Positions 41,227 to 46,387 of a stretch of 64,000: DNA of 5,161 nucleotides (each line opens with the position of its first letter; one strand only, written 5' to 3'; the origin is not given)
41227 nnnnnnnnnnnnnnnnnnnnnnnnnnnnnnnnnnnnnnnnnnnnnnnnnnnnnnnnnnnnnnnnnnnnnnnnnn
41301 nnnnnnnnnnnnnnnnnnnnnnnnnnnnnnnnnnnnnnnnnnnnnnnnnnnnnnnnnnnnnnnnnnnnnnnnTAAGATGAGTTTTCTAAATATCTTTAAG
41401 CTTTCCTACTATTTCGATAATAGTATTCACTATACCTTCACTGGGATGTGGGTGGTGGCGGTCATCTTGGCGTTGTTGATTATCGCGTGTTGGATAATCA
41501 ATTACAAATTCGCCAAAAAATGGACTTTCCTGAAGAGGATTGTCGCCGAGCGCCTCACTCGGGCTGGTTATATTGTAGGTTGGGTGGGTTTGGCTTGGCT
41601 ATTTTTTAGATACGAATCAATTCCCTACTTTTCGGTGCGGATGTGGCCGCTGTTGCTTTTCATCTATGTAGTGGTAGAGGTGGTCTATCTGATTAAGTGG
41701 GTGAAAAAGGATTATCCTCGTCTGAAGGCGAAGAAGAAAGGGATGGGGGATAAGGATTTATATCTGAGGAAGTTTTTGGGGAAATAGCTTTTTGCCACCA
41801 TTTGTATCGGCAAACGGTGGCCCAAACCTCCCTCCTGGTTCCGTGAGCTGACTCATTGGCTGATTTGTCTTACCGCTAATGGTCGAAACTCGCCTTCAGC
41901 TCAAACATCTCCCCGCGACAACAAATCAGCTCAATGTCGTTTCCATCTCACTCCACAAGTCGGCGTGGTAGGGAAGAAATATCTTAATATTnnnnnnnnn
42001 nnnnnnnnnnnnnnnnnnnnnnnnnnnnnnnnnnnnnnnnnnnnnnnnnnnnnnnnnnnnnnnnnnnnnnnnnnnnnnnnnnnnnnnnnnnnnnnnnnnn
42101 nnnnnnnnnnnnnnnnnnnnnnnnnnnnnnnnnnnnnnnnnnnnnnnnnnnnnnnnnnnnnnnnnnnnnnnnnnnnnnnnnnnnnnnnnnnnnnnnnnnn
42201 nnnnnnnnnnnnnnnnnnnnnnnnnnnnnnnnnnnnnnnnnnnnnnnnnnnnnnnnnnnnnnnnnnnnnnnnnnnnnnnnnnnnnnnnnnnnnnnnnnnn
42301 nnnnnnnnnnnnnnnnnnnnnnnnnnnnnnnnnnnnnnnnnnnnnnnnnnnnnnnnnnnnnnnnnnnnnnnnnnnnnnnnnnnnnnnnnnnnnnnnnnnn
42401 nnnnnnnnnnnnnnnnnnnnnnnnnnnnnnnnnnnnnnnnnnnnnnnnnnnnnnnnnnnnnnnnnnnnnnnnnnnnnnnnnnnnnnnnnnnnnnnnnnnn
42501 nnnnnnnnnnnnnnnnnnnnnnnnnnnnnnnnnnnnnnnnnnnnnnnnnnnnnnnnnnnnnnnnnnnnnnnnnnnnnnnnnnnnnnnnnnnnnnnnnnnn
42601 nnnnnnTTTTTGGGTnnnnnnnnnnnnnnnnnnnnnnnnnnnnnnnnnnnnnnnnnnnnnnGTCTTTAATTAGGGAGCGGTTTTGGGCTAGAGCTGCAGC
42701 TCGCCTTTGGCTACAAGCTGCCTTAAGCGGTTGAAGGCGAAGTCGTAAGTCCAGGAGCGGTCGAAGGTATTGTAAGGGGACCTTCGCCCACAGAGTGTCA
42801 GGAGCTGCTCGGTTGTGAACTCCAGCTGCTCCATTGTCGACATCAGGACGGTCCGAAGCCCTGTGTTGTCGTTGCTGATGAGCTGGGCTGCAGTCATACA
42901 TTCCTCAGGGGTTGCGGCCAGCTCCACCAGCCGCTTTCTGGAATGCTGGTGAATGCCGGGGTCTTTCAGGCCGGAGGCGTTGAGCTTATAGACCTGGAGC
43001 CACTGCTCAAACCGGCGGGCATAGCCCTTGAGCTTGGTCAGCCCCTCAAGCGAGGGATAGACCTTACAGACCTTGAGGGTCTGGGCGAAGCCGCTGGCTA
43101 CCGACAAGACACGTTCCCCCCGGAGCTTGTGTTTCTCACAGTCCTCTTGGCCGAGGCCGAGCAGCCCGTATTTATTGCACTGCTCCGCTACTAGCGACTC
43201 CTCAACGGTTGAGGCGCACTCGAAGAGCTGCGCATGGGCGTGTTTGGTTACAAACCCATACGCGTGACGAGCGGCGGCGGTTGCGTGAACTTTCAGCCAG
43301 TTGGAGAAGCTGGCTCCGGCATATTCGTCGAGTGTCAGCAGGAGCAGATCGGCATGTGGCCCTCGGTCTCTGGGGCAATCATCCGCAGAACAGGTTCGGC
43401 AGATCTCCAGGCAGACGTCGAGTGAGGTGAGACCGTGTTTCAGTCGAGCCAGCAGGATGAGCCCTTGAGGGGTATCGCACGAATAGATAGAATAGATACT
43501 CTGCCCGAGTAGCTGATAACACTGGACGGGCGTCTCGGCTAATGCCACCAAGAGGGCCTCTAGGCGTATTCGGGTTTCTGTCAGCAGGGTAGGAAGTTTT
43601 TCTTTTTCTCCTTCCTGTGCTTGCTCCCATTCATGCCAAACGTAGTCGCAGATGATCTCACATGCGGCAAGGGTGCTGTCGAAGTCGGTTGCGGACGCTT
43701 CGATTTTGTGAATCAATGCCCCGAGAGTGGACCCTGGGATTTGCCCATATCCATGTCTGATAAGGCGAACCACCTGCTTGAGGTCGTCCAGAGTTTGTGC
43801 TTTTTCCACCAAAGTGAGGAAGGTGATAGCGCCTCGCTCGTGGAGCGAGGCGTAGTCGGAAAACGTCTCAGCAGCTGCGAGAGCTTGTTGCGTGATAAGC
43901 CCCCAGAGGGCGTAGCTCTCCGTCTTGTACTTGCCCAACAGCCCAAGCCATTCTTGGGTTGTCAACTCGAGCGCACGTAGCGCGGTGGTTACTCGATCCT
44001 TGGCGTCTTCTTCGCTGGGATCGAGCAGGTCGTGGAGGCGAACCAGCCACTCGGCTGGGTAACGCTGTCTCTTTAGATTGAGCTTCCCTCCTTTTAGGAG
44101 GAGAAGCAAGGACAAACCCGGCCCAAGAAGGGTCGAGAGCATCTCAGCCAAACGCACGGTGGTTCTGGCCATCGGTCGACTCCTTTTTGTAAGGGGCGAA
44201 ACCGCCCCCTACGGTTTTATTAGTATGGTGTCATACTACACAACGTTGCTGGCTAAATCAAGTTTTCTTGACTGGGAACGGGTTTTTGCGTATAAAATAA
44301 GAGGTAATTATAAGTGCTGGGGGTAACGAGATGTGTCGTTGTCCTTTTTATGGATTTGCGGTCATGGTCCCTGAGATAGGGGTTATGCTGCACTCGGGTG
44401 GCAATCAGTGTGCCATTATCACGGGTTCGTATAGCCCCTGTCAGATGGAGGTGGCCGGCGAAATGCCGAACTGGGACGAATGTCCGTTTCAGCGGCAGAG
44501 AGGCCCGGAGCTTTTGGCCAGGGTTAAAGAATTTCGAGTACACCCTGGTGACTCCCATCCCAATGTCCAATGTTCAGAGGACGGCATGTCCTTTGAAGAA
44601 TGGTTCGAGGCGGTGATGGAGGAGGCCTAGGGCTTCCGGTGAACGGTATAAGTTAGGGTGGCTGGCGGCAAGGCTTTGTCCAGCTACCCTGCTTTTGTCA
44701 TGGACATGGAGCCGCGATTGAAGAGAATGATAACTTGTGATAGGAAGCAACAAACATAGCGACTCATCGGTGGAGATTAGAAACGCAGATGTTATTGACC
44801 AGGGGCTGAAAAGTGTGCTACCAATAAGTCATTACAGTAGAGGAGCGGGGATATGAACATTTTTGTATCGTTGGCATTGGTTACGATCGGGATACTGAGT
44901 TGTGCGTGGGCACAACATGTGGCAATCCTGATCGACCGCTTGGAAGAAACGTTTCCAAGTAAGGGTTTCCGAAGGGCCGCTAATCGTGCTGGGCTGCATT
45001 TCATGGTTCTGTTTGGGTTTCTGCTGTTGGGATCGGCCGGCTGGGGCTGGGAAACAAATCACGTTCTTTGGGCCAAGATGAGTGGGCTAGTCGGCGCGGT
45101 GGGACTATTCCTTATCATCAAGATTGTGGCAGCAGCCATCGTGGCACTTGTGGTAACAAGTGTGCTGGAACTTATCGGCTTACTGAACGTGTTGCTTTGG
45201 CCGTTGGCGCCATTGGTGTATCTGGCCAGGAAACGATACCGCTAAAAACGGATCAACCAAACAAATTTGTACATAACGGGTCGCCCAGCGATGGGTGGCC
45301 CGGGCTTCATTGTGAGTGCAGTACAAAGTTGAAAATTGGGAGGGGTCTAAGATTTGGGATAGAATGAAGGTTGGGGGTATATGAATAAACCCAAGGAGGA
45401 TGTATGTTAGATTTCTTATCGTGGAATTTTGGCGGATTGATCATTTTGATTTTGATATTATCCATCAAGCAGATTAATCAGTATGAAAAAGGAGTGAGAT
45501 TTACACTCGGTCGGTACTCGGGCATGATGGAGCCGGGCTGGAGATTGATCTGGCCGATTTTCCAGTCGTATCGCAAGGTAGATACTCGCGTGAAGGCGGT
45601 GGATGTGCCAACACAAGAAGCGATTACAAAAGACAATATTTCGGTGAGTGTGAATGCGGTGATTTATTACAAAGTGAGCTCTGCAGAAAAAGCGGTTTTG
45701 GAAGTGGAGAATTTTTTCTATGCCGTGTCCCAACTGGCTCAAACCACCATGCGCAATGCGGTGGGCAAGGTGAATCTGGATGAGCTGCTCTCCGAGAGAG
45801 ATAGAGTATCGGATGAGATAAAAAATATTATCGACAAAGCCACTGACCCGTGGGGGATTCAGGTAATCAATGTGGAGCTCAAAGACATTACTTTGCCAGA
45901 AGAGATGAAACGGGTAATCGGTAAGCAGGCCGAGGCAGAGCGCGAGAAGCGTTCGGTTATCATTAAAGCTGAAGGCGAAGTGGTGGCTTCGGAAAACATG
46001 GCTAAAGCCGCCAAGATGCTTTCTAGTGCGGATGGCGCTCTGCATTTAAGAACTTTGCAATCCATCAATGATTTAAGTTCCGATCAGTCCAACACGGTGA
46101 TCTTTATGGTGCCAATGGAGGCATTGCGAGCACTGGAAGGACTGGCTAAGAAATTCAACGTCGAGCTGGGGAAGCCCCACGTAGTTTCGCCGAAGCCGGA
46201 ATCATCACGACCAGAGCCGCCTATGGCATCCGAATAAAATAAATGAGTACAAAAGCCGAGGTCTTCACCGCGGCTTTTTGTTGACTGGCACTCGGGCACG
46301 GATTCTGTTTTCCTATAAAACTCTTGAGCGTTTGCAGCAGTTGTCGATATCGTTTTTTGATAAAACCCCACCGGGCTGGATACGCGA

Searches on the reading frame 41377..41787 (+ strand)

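Call 12: search_protein_families(library=pfam, proteins=[window:41377-41787:+], max_evalue=0.01)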
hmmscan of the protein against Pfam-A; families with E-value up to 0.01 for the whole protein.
window:41377-41787:+ (136 aa): 1 family
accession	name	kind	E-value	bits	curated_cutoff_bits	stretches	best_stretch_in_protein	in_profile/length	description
PF04277.18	OAD_gamma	-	0.0017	19.4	27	0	15-47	2-34/76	Oxaloacetate decarboxylase, gamma chain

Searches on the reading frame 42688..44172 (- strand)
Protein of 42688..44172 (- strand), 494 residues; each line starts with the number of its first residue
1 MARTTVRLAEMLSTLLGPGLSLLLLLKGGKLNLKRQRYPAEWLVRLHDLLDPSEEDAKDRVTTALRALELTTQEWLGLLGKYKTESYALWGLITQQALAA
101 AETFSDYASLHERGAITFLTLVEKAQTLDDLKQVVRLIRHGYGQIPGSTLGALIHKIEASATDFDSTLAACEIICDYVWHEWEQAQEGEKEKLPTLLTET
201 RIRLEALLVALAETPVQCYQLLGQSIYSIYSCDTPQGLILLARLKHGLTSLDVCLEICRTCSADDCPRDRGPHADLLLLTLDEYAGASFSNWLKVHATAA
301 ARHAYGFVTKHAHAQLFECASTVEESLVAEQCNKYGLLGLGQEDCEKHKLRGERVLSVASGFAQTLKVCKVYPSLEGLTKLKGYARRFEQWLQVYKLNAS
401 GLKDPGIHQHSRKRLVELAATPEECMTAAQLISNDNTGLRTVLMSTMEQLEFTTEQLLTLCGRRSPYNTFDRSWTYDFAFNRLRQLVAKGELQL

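Call 11: search_protein_families(library=pfam, proteins=[window:42688-44172:-], max_evalue=0.01)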
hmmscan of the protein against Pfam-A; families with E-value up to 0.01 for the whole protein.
window:42688-44172:- (494 aa): 0 families

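Call 65: search_protein_families(library=ncbifam, max_evalue=0.01, proteins=[window:42688-44172:-])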
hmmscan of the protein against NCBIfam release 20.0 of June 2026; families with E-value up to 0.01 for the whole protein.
window:42688-44172:- (494 aa): 0 families

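Call 66: find_homologous_proteins(query=window:42688-44172:-, max_evalue=0.001)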
Query window:42688-44172:- (494 aa): 1 proteins with E <= 0.001 among 8000 candidates.
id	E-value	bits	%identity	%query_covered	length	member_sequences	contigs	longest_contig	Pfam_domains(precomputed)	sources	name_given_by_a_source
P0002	1.3e-284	962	100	86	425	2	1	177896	-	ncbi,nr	ncbi:MAG: hypothetical protein PHR51_02665 [Patescibacteria group bacterium]|nr:hypothetical protein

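Call 76: search_protein_families(library=pfam, max_evalue=1, proteins=[window:42688-44172:-])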
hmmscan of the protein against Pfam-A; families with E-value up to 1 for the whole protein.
window:42688-44172:- (494 aa): 0 families

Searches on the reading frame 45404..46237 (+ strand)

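Call 11: search_protein_families(library=pfam, proteins=[window:45404-46237:+], max_evalue=0.01)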
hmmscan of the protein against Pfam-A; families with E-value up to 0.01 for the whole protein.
window:45404-46237:+ (277 aa): 2 families
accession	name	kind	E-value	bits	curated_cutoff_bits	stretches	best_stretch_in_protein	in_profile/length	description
PF01145.31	Band_7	-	8.5e-42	143.6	23.6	1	22-192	1-175/176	SPFH domain / Band 7 family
PF13421.11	Band_7_1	-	4.4e-05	23.6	24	1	118-177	147-208/211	SPFH domain-Band 7 family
